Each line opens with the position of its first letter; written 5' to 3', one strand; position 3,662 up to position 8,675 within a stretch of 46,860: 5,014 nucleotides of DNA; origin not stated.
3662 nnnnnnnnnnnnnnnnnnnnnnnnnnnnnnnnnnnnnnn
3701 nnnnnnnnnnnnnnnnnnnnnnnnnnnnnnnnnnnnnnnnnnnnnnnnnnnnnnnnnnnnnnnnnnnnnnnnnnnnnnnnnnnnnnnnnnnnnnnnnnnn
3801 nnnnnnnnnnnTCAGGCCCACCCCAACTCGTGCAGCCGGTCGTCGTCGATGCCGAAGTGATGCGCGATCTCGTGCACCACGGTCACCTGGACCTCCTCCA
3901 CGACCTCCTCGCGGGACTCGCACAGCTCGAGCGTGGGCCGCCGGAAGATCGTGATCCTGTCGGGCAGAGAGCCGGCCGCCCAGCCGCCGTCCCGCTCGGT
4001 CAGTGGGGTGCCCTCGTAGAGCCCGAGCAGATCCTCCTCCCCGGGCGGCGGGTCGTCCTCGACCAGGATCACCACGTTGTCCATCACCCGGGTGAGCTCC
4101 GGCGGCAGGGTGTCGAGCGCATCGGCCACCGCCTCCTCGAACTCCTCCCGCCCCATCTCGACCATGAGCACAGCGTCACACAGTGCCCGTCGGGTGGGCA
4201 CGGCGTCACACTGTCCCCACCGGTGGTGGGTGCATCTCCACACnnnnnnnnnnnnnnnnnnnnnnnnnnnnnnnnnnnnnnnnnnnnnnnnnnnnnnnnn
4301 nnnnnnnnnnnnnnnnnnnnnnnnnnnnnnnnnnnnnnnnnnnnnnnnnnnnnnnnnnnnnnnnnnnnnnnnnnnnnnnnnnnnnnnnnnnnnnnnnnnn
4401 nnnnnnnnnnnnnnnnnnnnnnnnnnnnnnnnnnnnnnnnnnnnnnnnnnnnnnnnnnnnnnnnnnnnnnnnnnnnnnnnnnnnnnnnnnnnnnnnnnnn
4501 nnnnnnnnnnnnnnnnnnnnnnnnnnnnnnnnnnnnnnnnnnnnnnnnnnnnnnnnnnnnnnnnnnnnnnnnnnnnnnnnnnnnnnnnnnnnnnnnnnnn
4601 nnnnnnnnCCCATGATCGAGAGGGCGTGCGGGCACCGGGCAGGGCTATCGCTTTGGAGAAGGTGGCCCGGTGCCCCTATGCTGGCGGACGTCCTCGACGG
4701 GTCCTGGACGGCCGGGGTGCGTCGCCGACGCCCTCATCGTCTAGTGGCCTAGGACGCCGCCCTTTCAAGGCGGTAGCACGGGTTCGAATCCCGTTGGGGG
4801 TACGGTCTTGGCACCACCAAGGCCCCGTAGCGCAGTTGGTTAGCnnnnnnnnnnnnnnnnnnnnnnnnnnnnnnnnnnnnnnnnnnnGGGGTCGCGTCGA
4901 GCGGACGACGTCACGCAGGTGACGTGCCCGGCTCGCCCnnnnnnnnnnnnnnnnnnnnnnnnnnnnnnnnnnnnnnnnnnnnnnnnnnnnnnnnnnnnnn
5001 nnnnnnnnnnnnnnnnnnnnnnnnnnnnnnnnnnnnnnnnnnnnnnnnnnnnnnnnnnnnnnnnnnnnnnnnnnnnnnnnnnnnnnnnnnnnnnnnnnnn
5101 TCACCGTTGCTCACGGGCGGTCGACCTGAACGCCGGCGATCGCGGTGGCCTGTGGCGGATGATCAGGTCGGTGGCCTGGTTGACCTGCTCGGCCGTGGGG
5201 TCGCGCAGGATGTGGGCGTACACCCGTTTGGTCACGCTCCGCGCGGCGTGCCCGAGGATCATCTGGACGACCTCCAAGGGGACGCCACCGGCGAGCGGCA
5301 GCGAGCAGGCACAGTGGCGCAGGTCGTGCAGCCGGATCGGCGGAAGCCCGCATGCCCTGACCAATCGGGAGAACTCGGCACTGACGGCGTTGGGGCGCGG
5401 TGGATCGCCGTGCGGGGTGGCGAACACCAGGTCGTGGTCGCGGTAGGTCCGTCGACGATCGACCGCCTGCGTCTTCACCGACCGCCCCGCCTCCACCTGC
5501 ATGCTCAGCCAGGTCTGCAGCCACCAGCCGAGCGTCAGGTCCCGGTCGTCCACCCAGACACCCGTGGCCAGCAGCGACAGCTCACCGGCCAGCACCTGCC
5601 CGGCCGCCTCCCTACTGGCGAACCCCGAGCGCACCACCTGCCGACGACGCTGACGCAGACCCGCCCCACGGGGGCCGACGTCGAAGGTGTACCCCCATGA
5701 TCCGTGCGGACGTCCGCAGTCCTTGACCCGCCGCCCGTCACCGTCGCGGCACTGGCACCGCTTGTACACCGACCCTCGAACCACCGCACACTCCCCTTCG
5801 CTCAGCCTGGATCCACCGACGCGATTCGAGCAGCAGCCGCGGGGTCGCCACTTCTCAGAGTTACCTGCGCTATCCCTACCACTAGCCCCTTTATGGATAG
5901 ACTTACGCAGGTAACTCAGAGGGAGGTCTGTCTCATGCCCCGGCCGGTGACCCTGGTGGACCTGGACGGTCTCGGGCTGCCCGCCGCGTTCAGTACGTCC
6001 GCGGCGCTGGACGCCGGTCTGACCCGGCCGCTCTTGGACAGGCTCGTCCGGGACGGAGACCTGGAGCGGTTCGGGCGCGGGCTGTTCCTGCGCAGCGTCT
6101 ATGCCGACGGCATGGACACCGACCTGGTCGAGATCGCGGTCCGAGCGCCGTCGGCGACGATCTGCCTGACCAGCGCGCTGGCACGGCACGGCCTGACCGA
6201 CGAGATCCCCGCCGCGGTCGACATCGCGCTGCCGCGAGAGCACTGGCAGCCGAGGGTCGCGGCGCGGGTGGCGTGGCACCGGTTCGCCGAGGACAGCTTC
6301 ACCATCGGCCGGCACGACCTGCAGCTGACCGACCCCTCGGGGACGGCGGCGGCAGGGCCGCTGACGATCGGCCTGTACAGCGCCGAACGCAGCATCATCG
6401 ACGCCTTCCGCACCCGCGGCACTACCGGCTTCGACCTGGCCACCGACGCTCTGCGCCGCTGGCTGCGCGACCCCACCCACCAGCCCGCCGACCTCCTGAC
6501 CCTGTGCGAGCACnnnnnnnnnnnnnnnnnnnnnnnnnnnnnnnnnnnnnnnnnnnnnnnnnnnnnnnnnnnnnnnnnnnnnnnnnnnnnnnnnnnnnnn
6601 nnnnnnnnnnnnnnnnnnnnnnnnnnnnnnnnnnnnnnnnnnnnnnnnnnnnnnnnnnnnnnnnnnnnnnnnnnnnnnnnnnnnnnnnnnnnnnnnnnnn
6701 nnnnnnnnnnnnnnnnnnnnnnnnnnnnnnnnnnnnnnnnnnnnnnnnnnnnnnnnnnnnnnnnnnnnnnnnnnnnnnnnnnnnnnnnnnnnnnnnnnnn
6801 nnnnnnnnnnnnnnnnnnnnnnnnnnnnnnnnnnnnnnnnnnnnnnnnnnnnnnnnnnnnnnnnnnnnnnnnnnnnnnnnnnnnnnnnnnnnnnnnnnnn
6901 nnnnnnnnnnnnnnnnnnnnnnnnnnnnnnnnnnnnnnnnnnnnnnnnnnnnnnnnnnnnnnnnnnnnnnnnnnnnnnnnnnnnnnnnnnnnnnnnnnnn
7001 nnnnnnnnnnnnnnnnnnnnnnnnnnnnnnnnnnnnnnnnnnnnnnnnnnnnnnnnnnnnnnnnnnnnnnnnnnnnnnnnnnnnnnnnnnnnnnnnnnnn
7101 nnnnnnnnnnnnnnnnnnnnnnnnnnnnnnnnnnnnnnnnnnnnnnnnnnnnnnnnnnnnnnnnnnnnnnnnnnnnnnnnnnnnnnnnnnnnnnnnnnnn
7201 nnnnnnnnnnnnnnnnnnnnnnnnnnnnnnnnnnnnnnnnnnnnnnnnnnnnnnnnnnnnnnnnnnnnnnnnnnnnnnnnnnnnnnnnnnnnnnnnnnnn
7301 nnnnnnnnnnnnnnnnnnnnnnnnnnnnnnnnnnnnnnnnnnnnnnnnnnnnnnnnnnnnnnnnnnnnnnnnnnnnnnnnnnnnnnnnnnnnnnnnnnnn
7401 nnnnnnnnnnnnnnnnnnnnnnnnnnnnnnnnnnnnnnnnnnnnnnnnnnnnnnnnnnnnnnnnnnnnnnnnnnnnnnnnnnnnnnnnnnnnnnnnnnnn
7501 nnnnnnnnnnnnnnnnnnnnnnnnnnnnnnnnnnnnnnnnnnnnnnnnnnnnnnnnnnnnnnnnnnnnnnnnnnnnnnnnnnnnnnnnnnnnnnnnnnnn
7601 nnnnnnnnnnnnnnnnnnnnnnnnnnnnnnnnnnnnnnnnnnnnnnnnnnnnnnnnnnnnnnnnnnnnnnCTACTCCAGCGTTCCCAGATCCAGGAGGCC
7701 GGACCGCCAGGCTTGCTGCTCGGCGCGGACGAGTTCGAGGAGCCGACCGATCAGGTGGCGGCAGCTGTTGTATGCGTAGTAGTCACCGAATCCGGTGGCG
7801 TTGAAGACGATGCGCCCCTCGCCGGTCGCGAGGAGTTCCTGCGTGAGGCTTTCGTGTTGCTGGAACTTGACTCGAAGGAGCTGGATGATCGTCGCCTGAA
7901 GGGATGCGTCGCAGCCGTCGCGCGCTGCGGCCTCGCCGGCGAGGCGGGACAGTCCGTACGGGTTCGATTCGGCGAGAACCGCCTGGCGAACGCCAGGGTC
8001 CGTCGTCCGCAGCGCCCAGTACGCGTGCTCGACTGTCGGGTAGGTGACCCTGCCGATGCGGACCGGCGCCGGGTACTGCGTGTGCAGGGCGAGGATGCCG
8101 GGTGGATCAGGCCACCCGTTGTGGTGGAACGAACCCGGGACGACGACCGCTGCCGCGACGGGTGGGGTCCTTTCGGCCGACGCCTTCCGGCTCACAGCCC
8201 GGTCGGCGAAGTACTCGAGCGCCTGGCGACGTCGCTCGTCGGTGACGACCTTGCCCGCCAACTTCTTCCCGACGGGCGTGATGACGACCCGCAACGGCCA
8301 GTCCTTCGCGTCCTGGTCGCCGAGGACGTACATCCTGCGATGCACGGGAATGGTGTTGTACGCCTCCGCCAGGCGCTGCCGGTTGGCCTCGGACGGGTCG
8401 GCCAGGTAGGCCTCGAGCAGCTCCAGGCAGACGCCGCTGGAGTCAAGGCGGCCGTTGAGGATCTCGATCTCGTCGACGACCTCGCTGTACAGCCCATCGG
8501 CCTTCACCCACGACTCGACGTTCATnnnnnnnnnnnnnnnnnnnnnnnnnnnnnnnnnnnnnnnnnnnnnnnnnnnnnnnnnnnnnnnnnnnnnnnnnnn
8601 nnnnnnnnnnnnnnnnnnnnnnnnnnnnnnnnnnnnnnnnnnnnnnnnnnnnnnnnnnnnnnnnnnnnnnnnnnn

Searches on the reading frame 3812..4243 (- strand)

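Call 78: search_protein_families(library=pfam, proteins=[window:3812-4243:-], max_evalue=0.00001)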
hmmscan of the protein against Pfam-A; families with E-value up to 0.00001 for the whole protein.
window:3812-4243:- (143 aa): 1 family
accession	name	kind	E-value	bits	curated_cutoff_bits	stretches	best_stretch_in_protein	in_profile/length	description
PF06262.17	Zincin_1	-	5.9e-34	116.4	22.4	1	54-142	1-97/97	Zincin-like metallopeptidase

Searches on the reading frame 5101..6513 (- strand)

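Call 77: search_protein_families(library=pfam, proteins=[window:5101-6513:-], max_evalue=0.00001)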
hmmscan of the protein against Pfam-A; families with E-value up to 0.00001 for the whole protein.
window:5101-6513:- (470 aa): 1 family
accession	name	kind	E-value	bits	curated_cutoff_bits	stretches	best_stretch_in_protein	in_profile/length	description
PF00589.27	Phage_integrase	-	3.4e-13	50.2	27.1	1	338-435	71-168/172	Phage integrase family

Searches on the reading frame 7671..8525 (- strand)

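Call 77: search_protein_families(library=pfam, proteins=[window:7671-8525:-], max_evalue=0.00001)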
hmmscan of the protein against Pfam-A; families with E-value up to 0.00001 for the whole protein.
window:7671-8525:- (284 aa): 2 families
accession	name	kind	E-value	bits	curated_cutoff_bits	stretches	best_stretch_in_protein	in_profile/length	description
PF24645.1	DUF7639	-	1.9e-31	108.4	27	1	28-115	1-90/92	Domain of unknown function (DUF7639)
PF08719.17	NADAR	-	1.4e-07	32.3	35.1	1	151-242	26-122/163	NADAR domain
